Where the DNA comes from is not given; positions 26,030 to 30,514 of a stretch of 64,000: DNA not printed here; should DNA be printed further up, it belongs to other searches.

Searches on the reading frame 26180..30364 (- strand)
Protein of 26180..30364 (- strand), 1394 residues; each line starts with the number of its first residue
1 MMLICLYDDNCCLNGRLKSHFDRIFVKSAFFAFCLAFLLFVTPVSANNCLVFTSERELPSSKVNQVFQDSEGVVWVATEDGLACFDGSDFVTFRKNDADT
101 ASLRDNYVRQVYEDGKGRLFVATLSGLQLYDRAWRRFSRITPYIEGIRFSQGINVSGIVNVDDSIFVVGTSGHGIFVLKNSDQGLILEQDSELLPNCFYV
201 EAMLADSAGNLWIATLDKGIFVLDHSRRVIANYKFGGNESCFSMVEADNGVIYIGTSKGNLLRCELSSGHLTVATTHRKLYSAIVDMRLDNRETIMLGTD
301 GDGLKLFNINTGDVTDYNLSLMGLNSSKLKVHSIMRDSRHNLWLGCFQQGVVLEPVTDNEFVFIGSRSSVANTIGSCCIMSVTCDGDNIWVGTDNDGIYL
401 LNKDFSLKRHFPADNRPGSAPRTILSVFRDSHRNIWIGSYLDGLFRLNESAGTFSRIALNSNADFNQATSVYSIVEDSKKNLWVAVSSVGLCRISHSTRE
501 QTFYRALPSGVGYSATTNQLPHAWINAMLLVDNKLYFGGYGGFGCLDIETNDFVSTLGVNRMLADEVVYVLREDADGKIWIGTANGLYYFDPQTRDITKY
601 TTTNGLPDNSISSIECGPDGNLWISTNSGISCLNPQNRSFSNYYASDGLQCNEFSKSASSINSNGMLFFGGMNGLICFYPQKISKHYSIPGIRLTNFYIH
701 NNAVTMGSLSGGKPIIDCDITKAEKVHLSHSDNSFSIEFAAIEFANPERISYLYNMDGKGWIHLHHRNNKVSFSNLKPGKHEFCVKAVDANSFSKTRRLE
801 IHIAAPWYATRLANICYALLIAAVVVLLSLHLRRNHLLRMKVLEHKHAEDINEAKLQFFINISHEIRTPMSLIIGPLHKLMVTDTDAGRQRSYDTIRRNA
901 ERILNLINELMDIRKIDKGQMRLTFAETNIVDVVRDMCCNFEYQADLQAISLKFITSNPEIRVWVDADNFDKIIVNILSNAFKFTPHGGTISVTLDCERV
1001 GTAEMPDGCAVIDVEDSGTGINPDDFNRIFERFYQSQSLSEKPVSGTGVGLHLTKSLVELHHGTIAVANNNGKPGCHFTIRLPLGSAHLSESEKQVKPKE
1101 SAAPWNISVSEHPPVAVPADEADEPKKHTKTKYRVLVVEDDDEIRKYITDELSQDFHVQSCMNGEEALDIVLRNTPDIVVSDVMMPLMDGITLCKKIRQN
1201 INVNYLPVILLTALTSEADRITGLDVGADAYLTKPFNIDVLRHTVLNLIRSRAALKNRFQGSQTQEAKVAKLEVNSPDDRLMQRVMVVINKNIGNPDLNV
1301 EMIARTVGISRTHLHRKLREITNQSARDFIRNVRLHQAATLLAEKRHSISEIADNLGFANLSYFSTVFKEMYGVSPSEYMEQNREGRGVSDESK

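Call 81: search_protein_families(library=pfam, proteins=[window:26180-30364:-], max_evalue=0.00001)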
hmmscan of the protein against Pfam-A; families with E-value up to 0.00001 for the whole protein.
window:26180-30364:- (1394 aa): 10 families
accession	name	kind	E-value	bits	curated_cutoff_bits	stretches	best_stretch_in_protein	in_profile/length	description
PF07494.17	Reg_prop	-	1.1e-40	132.8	20.4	0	605-627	1-23/24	Two component regulator propeller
PF00072.30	Response_reg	-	2e-25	89.6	30.2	1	1135-1245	1-110/111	Response regulator receiver domain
PF02518.31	HATPase_c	-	2.5e-24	86.3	26.4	1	966-1084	2-109/111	Histidine kinase-, DNA gyrase B-, and HSP90-like ATPase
PF12833.13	HTH_18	-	2.6e-23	82.5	33.6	1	1303-1381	1-79/80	Helix-turn-helix domain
PF00165.29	HTH_AraC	-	2.8e-17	62.8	26.6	1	1348-1380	10-41/42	Bacterial regulatory helix-turn-helix proteins, AraC family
PF00512.31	HisKA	-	1.5e-12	47.8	26.9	1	854-919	1-66/66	His Kinase A (phospho-acceptor) domain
PF16819.11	DUF5074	-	4.6e-10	39.5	27.2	0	532-648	108-226/353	Domain of unknown function (DUF5074)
PF07495.19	Y_Y_Y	-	5.4e-07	29.8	26.6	1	744-803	2-64/65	Y_Y_Y domain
PF08450.18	SGL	-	9e-07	29.2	26.3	0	566-628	42-105/246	SMP-30/Gluconolactonase/LRE-like region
PF21544.3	PorZ_N_b_propeller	-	6.4e-06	27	27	0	583-615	5-38/154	TSS9, PorZ, N-terminal beta-propeller domain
